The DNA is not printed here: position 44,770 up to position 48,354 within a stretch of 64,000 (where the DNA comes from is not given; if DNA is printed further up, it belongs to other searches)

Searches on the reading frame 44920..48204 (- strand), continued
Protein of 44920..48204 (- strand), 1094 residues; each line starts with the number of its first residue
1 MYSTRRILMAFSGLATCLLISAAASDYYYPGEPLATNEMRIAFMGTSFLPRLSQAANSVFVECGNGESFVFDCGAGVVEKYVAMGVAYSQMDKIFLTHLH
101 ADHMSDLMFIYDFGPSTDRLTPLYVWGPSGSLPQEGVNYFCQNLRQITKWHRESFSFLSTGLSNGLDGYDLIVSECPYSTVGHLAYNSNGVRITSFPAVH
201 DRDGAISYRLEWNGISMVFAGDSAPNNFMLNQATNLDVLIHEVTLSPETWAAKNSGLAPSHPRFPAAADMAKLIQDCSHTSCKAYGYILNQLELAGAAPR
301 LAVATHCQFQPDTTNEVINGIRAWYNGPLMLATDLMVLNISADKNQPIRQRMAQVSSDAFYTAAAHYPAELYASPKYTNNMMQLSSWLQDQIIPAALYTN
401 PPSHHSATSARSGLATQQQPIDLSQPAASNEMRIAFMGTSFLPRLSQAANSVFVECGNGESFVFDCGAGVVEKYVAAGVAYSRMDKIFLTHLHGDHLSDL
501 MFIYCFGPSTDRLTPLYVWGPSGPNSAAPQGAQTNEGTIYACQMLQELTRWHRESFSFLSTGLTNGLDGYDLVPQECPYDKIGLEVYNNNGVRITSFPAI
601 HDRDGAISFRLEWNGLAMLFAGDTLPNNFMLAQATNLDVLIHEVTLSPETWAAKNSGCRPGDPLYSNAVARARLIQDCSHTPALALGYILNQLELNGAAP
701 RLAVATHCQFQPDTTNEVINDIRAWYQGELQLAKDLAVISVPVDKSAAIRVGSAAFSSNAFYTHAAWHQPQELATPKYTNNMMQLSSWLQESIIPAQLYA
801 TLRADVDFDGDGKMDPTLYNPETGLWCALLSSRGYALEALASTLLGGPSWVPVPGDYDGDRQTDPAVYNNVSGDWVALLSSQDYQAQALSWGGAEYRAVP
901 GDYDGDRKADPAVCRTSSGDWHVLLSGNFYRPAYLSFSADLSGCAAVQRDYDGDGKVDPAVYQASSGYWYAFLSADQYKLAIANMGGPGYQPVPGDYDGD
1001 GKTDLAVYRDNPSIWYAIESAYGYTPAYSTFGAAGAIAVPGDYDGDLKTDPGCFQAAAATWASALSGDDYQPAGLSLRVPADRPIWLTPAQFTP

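Call 22: search_solved_structures(query=window:44920-48204:-, max_evalue=0.01, show_alignments=2)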
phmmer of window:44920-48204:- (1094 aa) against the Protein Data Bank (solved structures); distinct sequences matched with E-value up to 0.01: 20.
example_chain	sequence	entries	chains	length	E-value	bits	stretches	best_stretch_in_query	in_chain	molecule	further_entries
6j4n_A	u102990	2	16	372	2.2e-53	184.4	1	27-362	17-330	Metallo-beta-lactamases PNGM-1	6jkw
7byq_A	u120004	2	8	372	3.4e-52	180.5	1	27-362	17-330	Metallo-beta-lactamase PNGM-1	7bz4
7bz3_A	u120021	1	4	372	3.9e-52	180.3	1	27-362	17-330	Metallo-beta-lactamase PNGM-1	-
7wi1_A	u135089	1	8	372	5.2e-52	179.8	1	27-362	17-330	Metallo-beta-lactamase PNGM-1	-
7bzi_G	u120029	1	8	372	5.3e-52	179.8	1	27-362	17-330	Metallo-beta-lactamase PNGM-1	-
7bz1_A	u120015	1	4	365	6.5e-52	179.5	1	27-362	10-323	Metallo-beta-lactamase PNGM-1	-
8gyg_A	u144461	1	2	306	6.8e-13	50.3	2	446-523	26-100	Arysulfatase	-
2cbn_A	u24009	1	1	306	9.8e-12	46.5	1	432-525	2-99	RIBONUCLEASE Z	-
3zwf_A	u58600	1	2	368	2.6e-09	38.5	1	433-523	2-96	ZINC PHOSPHODIESTERASE ELAC PROTEIN 1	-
1y44_A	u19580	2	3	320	1.3e-07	32.8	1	433-649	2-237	Ribonuclease Z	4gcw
2fk6_A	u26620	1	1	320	3.2e-06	28.2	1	433-649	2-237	RIBONUCLEASE Z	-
9ey0_E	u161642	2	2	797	0.00022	22.1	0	39-108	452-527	Zinc phosphodiesterase ELAC protein 2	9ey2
8z0p_A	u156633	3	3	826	0.00025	21.9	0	39-108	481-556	Zinc phosphodiesterase ELAC protein 2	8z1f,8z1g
7u2s_A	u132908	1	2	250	0.00044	21.1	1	42-107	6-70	Apyc1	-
7t28_A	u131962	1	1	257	0.00064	20.6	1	36-107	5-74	Putative metal-dependent hydrolase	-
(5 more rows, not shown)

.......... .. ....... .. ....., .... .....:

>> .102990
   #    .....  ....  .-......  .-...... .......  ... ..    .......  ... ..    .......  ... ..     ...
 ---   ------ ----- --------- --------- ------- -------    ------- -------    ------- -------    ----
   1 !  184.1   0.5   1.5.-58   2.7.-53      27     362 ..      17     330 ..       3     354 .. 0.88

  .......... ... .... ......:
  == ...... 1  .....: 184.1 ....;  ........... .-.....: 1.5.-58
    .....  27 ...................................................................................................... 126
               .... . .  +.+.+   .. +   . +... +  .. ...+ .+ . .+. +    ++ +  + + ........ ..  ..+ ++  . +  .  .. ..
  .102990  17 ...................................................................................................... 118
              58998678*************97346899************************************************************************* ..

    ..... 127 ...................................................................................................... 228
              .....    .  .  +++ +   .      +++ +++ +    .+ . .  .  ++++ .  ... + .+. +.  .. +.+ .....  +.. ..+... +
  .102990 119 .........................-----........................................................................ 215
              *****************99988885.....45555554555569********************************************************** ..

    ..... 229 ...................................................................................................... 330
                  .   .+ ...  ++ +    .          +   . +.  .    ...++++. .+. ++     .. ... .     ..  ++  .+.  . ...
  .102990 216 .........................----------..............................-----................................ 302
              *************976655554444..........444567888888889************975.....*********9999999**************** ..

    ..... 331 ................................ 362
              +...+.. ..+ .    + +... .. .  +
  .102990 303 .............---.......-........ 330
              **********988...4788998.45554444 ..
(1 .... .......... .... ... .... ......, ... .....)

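Call 23: search_protein_families(library=ncbifam, proteins=[window:44920-48204:-], max_evalue=0.001)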
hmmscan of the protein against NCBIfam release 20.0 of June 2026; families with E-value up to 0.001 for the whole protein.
window:44920-48204:- (1094 aa): 16 families
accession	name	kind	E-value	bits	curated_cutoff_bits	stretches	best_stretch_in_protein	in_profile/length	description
NF041257.1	GntH_guanitoxin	equivalog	6.7e-181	601.1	333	2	28-389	1-352/374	guanitoxin biosynthesis MBL fold metallo-hydrolase GntH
NF000801.0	PRK00055.1-3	equivalog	5.9e-41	140.5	252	2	39-157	2-114/307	ribonuclease Z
TIGR02651.1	RNase_Z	equivalog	5.6e-39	134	292.95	2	434-649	2-235/302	ribonuclease Z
NF000806.0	PRK00055.2-4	equivalog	5.6e-34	117.6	363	2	41-243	4-197/280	ribonuclease Z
NF000800.0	PRK00055.1-1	equivalog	4.6e-28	98.1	398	2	432-523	1-96/305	ribonuclease Z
TIGR02649.1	true_RNase_BN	exception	1.2e-22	80.4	563.7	2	461-523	33-95/304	ribonuclease BN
NF000805.0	PRK00055.2-3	equivalog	4.6e-15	55.7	416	2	457-497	29-69/307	ribonuclease Z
NF041851.1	cyc_nuc_deg_phdiest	equivalog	9.5e-15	54.7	400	1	53-130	16-93/253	cyclic nucleotide-degrading phosphodiesterase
NF000804.0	PRK00055.2-1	equivalog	6e-12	45.3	402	2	455-499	27-71/306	ribonuclease Z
NF047979.1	lactonase_AidB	equivalog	1.1e-11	44.5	360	2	445-500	56-110/271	AidB family quorum-quenching N-acyl homoserine lactonase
NF002558.0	PRK02126.1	subfamily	9.5e-09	34.7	315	0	458-523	26-85/345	ribonuclease Z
TIGR03307.1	PhnP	equivalog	7.3e-07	28.8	272.25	0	61-110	42-86/249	phosphonate metabolism protein PhnP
TIGR02650.1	RNase_Z_T_toga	equivalog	7.8e-06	25.3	507.05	0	65-139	17-90/277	ribonuclease Z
NF001911.0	PRK00685.1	equivalog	9e-05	22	144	0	480-501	37-58/228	metal-dependent hydrolase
NF002553.0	PRK02113.1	equivalog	0.00017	21.1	386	0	54-107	33-83/252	MBL fold metallo-hydrolase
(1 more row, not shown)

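Call 36: find_related_loci(query=window:44920-48204:-, collection=metagenome_contigs, flank=8000)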
Query window:44920-48204:- (1094 aa) in metagenome_contigs; peptide patterns used: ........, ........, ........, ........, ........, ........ (x = any residue, [..] = any of these).
600 stretches matched a pattern (row limit reached: there are more); 147 encode a relative of the query (tblastn E <= 1e-3); the best 80 are kept; 80 distinct loci.
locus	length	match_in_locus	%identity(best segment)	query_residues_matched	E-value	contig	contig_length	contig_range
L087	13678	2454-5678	67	28-1092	0e+0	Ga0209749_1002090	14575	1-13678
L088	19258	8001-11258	66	7-1089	0e+0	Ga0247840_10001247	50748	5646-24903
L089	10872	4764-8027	64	6-1089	0e+0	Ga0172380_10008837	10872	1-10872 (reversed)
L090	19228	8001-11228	66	20-1090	0e+0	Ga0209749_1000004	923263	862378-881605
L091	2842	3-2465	61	31-1092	0e+0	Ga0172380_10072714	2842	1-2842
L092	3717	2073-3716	60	18-799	0e+0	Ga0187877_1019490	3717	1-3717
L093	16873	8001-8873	43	779-1091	5e-53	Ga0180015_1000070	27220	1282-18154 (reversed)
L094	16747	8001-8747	46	807-1078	6e-48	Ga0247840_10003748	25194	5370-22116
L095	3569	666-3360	41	794-1085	5e-47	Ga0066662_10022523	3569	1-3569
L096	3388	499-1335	41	804-1085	3e-46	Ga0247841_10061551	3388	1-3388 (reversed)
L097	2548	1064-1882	44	799-1080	5e-45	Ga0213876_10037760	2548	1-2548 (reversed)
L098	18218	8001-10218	34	714-1077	2e-44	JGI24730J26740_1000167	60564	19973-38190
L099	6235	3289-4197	40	798-1082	5e-44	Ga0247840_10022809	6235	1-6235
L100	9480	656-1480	42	806-1069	3e-43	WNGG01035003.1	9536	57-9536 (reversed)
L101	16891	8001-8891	41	807-1094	7e-43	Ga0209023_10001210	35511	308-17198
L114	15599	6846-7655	37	802-1094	5e-39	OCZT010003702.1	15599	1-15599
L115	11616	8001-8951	36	756-1094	5e-39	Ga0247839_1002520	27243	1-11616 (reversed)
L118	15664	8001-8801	38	803-1094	5e-38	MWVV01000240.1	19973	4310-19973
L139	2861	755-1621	35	807-1094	2e-33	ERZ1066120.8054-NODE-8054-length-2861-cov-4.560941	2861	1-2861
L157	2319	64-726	40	807-1094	2e-28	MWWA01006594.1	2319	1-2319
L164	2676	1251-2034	39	807-1094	3e-28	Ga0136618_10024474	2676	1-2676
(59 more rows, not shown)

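Call 44: find_encoding_contigs(protein=P0033, flank=10000, max_places=8)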
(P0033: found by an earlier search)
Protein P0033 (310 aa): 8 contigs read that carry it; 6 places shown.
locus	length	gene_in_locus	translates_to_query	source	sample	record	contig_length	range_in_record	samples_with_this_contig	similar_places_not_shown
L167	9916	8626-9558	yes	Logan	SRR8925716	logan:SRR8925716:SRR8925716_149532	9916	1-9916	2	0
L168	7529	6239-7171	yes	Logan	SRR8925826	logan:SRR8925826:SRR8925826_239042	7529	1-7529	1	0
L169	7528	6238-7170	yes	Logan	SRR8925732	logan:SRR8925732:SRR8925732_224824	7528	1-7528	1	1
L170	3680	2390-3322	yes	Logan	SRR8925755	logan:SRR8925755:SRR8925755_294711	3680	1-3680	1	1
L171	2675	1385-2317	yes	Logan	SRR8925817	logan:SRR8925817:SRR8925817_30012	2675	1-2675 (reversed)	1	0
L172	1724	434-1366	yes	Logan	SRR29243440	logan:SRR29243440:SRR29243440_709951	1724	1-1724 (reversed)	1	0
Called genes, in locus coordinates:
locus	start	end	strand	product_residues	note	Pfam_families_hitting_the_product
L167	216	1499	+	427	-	PF00890:FAD_binding_2 (weak), PF01266:DAO (weak), PF12831:FAD_oxidored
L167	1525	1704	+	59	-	-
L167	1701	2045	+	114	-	PF04343:DUF488, PF22751:DUF488-N3a, PF22752:DUF488-N3i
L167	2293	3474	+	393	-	PF00753:Lactamase_B, PF19583:ODP, PF12706:Lactamase_B_2 (weak)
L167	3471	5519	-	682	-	-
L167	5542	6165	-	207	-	-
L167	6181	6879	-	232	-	PF04191:PEMT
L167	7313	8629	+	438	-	PF19300:BPD_transp_1_N (weak), PF00528:BPD_transp_1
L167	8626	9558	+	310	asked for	PF12911:OppC_N (weak), PF00528:BPD_transp_1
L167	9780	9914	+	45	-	?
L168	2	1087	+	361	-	?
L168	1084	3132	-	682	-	-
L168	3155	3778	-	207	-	-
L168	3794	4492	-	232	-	PF04191:PEMT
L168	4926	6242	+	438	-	PF19300:BPD_transp_1_N (weak), PF00528:BPD_transp_1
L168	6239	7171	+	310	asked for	PF12911:OppC_N (weak), PF00528:BPD_transp_1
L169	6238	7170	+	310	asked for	PF12911:OppC_N (weak), PF00528:BPD_transp_1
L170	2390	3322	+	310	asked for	PF12911:OppC_N (weak), PF00528:BPD_transp_1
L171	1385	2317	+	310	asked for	PF12911:OppC_N (weak), PF00528:BPD_transp_1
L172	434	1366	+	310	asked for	PF12911:OppC_N (weak), PF00528:BPD_transp_1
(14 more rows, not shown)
